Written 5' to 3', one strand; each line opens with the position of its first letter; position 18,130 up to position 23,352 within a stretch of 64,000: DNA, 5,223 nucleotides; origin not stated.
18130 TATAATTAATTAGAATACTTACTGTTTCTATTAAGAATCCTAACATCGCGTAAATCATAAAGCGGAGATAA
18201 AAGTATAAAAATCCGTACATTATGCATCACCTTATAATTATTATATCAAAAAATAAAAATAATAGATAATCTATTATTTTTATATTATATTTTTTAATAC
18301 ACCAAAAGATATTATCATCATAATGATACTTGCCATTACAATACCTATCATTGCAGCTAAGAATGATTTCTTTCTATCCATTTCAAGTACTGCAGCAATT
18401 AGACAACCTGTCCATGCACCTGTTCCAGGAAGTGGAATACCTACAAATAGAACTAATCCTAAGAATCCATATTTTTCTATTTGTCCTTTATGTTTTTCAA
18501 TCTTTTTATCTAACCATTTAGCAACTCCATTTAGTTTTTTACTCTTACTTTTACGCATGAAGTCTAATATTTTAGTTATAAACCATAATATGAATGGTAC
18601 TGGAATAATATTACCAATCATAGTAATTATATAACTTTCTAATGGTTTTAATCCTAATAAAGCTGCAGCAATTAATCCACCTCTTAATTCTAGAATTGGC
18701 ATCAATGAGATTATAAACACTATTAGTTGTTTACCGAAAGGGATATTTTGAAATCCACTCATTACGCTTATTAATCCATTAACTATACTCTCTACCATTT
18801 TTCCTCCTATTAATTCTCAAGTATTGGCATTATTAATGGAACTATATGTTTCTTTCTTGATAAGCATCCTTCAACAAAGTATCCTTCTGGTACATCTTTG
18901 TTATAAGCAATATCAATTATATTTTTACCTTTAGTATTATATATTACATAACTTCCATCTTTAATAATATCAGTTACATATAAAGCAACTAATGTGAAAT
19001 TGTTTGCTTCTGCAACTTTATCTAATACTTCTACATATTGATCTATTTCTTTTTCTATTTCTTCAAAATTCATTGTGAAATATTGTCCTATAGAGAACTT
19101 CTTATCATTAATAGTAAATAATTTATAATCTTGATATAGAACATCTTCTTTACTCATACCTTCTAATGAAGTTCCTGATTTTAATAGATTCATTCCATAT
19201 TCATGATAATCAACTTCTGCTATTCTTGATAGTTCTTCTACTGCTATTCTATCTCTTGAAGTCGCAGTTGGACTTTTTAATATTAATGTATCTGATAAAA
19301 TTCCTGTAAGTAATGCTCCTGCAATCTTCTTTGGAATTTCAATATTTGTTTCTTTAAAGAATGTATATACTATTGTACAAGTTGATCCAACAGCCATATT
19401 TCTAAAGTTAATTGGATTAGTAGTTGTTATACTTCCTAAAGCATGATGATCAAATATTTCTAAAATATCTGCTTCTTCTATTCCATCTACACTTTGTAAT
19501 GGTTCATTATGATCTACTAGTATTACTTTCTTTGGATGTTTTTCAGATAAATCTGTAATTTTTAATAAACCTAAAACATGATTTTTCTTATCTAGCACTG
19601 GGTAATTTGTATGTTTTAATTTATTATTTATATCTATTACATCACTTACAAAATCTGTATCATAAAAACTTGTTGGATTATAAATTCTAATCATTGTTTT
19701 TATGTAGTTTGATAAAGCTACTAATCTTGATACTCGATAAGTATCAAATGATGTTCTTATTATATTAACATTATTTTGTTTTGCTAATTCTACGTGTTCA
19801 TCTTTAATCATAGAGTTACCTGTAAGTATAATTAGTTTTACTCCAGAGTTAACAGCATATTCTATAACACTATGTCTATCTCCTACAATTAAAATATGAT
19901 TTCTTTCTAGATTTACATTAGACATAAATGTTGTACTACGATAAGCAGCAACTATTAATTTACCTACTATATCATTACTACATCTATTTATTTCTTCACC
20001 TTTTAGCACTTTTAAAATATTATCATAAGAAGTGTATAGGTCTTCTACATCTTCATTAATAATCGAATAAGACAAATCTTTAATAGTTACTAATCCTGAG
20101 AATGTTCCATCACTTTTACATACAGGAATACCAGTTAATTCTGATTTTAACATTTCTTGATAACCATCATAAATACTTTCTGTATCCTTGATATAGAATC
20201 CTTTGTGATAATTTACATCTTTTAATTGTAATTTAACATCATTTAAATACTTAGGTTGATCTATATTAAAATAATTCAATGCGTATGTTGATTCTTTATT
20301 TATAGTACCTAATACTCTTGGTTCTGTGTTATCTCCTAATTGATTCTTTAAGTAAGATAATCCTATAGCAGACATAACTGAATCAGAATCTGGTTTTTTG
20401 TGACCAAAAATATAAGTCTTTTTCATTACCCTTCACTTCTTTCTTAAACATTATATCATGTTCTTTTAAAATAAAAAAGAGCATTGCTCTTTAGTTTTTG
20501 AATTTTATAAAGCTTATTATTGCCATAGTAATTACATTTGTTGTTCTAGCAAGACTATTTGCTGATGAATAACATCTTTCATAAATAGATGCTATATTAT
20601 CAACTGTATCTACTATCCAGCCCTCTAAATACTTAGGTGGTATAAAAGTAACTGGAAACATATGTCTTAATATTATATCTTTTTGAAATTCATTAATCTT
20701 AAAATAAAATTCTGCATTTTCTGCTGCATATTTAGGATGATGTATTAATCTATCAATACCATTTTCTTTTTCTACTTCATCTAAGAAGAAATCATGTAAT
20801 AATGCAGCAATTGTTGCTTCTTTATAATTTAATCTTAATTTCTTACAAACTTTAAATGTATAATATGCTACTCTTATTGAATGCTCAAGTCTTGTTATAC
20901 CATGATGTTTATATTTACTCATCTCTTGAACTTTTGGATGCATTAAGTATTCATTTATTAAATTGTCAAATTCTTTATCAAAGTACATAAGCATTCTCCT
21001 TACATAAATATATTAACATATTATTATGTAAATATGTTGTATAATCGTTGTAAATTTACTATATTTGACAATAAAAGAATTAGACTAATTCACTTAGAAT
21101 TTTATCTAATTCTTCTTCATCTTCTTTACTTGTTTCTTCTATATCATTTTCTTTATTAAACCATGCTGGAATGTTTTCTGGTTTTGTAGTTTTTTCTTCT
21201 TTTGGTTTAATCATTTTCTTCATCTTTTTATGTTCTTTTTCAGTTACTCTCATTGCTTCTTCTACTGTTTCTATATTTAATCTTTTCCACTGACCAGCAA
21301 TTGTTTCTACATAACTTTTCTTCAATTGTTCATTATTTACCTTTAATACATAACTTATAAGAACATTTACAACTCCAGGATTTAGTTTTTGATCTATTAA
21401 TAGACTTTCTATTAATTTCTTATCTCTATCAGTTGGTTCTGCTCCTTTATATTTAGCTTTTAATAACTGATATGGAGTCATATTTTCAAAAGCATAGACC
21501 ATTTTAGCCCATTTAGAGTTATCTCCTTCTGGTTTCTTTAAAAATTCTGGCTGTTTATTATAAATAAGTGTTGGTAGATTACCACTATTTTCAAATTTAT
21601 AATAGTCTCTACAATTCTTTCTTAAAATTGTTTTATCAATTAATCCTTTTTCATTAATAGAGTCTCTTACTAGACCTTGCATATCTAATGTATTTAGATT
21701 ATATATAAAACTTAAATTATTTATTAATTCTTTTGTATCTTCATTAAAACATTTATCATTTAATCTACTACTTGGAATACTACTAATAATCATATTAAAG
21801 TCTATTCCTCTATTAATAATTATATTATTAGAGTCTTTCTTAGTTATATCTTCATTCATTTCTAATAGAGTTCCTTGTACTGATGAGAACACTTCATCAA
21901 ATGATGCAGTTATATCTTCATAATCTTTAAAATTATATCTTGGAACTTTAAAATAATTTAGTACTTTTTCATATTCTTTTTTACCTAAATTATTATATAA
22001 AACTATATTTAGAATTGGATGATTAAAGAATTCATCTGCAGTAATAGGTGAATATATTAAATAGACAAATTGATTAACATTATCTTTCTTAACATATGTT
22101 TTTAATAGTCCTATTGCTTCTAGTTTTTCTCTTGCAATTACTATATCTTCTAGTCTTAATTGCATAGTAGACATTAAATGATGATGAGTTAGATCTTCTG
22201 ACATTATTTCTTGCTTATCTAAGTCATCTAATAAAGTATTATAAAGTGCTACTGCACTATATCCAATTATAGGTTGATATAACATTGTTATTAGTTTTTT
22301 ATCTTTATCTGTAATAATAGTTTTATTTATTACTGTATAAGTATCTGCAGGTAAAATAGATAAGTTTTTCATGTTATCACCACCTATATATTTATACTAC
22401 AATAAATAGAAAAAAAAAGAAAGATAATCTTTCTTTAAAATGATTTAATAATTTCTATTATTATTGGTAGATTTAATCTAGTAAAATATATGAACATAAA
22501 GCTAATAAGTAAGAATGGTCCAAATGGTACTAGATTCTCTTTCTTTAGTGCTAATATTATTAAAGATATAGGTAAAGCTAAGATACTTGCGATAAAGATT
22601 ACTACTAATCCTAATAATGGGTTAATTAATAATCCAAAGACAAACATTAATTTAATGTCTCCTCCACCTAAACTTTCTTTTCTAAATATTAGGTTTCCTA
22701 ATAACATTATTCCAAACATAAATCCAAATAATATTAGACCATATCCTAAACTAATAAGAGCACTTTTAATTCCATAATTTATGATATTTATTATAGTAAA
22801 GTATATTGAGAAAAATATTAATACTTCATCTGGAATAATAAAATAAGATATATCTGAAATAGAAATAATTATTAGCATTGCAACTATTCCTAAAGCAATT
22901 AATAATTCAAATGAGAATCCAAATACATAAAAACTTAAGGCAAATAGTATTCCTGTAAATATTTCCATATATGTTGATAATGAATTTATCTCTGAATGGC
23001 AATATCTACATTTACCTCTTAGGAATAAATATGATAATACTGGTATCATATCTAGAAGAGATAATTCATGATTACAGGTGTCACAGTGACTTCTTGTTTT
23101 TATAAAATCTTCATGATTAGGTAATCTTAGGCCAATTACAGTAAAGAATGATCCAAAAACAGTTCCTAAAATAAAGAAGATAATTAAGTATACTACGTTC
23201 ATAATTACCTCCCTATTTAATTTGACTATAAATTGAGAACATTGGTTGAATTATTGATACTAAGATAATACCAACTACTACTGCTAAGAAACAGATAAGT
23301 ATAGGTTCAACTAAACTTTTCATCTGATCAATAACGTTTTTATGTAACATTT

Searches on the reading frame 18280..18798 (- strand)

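Call 16: search_protein_families(library=pfam, proteins=[window:18280-18798:-], max_evalue=0.001)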
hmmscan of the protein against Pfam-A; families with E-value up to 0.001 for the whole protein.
window:18280-18798:- (172 aa): 2 families
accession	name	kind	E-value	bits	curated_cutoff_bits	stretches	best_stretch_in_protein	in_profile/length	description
PF06695.16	Sm_multidrug_ex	-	3.1e-43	147.7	30.7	1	37-159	1-121/121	Putative small multi-drug export protein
PF09335.16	VTT_dom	-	0.00011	23.1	33.9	1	64-161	19-118/123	VTT domain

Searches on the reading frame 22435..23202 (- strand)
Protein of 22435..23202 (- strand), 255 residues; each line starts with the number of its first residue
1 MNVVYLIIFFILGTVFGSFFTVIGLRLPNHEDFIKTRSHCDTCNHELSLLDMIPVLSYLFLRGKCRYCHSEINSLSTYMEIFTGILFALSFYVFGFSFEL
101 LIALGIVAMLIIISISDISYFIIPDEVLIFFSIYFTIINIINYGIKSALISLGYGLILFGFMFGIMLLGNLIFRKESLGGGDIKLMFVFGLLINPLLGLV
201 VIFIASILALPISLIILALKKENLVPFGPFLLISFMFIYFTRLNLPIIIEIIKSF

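Call 17: search_protein_families(library=pfam, proteins=[window:22435-23202:-], max_evalue=0.001)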
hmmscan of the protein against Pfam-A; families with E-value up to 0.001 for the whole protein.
window:22435-23202:- (255 aa): 2 families
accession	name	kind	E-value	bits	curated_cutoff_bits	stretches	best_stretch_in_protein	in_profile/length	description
PF06750.18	A24_N_bact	-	1.7e-29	102.1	23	1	11-94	1-84/84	Bacterial Peptidase A24 N-terminal domain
PF01478.23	Peptidase_A24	-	2.5e-13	50.8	26.5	1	106-213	3-103/104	Type IV leader peptidase family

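Call 78: search_protein_families(library=ncbifam, proteins=[window:22435-23202:-], max_evalue=0.001)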
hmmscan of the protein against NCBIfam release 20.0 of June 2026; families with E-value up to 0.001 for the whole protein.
window:22435-23202:- (255 aa): 0 families
